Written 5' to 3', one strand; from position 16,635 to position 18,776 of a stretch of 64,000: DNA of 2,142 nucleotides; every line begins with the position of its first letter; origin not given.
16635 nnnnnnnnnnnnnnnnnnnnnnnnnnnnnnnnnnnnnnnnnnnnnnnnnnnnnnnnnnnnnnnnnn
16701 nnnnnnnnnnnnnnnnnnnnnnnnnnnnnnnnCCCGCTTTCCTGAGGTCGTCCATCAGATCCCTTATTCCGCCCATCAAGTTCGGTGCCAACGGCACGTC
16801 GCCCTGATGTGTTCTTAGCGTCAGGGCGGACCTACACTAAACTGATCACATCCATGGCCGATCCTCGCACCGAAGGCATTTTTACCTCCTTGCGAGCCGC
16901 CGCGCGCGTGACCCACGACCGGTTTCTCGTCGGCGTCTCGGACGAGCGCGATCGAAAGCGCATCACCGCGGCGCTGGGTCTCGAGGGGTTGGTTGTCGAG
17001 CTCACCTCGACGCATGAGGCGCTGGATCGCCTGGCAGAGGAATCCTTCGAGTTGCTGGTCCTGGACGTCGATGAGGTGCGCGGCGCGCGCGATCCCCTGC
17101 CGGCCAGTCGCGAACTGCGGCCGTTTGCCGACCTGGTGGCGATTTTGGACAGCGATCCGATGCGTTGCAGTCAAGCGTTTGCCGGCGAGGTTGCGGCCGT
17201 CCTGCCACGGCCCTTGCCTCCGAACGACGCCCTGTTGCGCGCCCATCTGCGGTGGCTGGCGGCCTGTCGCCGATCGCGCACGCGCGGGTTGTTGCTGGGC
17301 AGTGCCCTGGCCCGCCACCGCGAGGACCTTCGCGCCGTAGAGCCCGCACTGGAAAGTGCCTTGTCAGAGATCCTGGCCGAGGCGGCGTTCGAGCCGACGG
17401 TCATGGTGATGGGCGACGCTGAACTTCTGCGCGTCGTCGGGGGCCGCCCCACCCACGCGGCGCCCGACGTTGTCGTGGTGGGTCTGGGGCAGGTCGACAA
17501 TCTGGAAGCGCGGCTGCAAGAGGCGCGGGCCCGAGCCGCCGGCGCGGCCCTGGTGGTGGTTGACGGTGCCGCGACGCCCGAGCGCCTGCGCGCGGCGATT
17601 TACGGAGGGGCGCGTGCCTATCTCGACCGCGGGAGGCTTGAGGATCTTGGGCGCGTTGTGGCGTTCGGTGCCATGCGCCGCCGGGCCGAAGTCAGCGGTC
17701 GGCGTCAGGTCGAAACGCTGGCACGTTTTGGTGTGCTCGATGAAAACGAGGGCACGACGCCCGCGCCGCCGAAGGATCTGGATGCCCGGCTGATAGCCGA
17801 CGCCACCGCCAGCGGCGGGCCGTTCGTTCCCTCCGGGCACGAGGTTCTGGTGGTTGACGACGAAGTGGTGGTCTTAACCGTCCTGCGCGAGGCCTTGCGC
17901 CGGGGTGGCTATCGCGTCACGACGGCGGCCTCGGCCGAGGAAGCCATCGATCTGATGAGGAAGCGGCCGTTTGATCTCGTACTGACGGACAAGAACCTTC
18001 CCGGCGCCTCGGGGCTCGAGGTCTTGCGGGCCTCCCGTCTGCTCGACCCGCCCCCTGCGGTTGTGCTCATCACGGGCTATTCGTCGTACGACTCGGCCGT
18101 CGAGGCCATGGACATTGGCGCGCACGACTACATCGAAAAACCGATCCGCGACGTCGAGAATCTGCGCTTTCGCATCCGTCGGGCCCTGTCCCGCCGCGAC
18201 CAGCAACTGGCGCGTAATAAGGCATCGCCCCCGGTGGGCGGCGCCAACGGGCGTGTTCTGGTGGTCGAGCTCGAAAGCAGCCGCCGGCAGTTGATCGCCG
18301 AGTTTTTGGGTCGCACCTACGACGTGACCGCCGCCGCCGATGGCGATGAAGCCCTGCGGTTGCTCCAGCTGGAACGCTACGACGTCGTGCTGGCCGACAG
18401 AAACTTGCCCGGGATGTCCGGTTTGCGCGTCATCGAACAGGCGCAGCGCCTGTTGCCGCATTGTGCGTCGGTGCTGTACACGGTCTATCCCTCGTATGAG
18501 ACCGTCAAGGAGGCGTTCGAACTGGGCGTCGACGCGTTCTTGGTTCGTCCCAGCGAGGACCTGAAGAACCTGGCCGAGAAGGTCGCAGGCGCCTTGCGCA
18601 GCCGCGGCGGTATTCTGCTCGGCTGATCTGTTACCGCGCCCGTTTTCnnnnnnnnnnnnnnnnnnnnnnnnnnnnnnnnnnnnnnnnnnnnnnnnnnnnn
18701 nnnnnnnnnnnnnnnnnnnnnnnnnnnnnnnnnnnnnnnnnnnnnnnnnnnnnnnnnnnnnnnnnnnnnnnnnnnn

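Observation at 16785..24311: Candidate undescribed ribosome-independent peptide-ligase system: operon of a double Ddl-like ATP-grasp, a DmpA-type aminopeptidase and a GshB/RimK-like ATP-grasp, bracketed by a multi-REC regulator and a GAF-GGDEF cyclase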

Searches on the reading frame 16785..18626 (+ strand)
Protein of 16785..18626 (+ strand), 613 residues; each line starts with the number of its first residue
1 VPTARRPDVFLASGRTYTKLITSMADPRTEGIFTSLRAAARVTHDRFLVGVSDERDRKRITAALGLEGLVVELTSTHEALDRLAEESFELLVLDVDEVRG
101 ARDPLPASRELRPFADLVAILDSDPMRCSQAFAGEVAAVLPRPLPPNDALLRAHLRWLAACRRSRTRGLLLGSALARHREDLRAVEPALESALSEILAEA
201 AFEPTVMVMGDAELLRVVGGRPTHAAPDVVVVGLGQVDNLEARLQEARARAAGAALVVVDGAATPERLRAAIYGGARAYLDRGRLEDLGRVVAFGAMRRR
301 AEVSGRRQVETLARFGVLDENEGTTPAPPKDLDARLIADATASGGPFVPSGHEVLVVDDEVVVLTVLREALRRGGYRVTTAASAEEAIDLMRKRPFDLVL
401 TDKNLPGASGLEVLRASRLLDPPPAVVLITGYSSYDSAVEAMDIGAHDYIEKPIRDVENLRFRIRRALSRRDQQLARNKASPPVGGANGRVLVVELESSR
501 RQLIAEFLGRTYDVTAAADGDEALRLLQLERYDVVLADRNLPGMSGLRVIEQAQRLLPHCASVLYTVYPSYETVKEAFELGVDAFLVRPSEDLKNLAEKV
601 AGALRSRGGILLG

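Call 4: search_protein_families(library=pfam, proteins=[window:16785-18626:+], max_evalue=0.01)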
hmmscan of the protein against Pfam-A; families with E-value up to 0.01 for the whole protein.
window:16785-18626:+ (613 aa): 3 families
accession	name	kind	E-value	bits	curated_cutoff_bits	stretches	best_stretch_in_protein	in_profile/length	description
PF00072.30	Response_reg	-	7.2e-48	161.8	30.2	2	354-460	1-106/111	Response regulator receiver domain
PF23198.2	PDE8A_N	-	0.0028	18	29.6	0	356-403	15-62/147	PDE8A-like, N-terminal domain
PF02875.26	Mur_ligase_C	-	0.0063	17.8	28.4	0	252-363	10-107/127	Mur ligase, glutamate ligase domain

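Call 5: search_protein_families(library=ncbifam, proteins=[window:16785-18626:+], max_evalue=0.01)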
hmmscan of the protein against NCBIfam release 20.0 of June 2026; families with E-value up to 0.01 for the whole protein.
window:16785-18626:+ (613 aa): 103 families (the best 25 are shown)
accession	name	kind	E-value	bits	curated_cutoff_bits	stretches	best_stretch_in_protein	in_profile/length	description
NF053512.1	nitric_RR_NosR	exception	4e-37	128.3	400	2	354-474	1-121/422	response regulator c-di-GMP phosphodiesterase, NosR family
NF008469.0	PRK11361.1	equivalog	2.8e-34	118.6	714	2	352-471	5-123/461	acetoacetate metabolism transcriptional regulator AtoC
NF007689.0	PRK10365.1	equivalog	1.2e-32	113.3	760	2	353-474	7-127/441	sigma-54-dependent response regulator transcription factor ZraR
TIGR01818.1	ntrC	equivalog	1.3e-29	103.4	558.6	2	354-479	1-125/463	nitrogen regulation protein NR(I)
NF007135.0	PRK09581.1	equivalog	2.3e-28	99.2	474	2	353-465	4-117/457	PleD family two-component system response regulator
NF041946.1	LuxO_transreg_Vib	equivalog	3e-28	98.8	800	2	357-478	2-122/463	quorum-sensing sigma-54 dependent transcriptional regulator LuxO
NF053854.1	RespRegPhoBBctds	equivalog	3.3e-28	98.6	270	2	354-478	1-125/225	two-component system response regulator PhoB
NF052313.1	T9SS_RR_PorX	equivalog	2.4e-27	95.9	300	2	353-469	2-117/513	T9SS response regulator signal transducer PorX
NF046022.1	RespRegCpdRBruc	equivalog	2.8e-27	95.1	180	2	354-435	4-85/120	cell cycle two-component system response regulator CpdR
TIGR02154.1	PhoB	equivalog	4.7e-27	94.8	296.2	2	352-475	3-127/226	phosphate regulon transcriptional regulator PhoB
NF045944.1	ResRegRpaBCyano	equivalog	5.6e-27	94.6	330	2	355-502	1-144/229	response regulator transcription factor RpaB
NF045505.1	RR_RssB_Pseudo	equivalog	1.3e-26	93.6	700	2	353-475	7-129/394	two-component system response regulator RssB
NF008034.0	PRK10766.1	equivalog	4.5e-26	91.8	275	2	352-472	3-121/231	two-component system response regulator TorR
NF007005.1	PRK09468.1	equivalog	6.9e-26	91.1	331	2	352-475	4-126/237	osmolarity response regulator transcription factor OmpR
NF007969.0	PRK10693.1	equivalog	9.4e-26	90.6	329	2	351-464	7-120/337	two-component system response regulator RssB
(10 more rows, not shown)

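Call 81: search_protein_families(library=padloc, proteins=[window:16785-18626:+], max_evalue=0.001)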
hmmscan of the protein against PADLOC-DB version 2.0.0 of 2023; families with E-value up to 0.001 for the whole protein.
window:16785-18626:+ (613 aa): 3 families
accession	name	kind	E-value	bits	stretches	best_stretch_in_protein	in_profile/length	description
PDLC04725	PDC-M60B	-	1.5e-09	35.9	0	353-436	5-104/158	-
PDLC04055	PD-T4-6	-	2.2e-08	31.3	1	352-474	366-489/496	-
PDLC00405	SduA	-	1.6e-06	25.9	0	352-412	7-67/323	DUF4263 domain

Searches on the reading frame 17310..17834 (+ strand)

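Call 67: search_protein_families(library=pfam, proteins=[window:17310-17834:+], max_evalue=10)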
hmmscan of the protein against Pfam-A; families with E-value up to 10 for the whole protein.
window:17310-17834:+ (175 aa): 3 families
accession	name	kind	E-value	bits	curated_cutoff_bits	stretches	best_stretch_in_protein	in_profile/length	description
PF02875.26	Mur_ligase_C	-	0.0027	19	28.4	1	75-167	9-92/127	Mur ligase, glutamate ligase domain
PF02789.23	Peptidase_M17_N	-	0.082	13.3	23.4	1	14-81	21-78/129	Cytosol aminopeptidase family, N-terminal domain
PF19239.5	GIY_YIG_domain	-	0.18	12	21.4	1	51-71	61-81/163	GIY-YIG domain-containing protein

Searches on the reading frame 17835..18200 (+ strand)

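Call 67: search_protein_families(library=pfam, proteins=[window:17835-18200:+], max_evalue=10)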
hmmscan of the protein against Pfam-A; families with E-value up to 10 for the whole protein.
window:17835-18200:+ (122 aa): 3 families
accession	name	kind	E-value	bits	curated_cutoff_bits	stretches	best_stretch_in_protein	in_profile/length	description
PF00072.30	Response_reg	-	2.8e-27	95.5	30.2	1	4-110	1-106/111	Response regulator receiver domain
PF23198.2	PDE8A_N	-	0.0018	18.6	29.6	1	6-53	15-62/147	PDE8A-like, N-terminal domain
PF17238.8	NUP160_helical_2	-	0.17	12.2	25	1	77-111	58-92/194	NUP160, helical domain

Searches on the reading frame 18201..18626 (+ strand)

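Call 67: search_protein_families(library=pfam, proteins=[window:18201-18626:+], max_evalue=10)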
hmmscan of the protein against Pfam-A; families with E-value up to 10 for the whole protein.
window:18201-18626:+ (141 aa): 1 family
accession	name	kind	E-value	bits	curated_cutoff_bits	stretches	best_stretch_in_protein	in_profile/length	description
PF00072.30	Response_reg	-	7.4e-18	65.2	30.2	1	19-127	1-109/111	Response regulator receiver domain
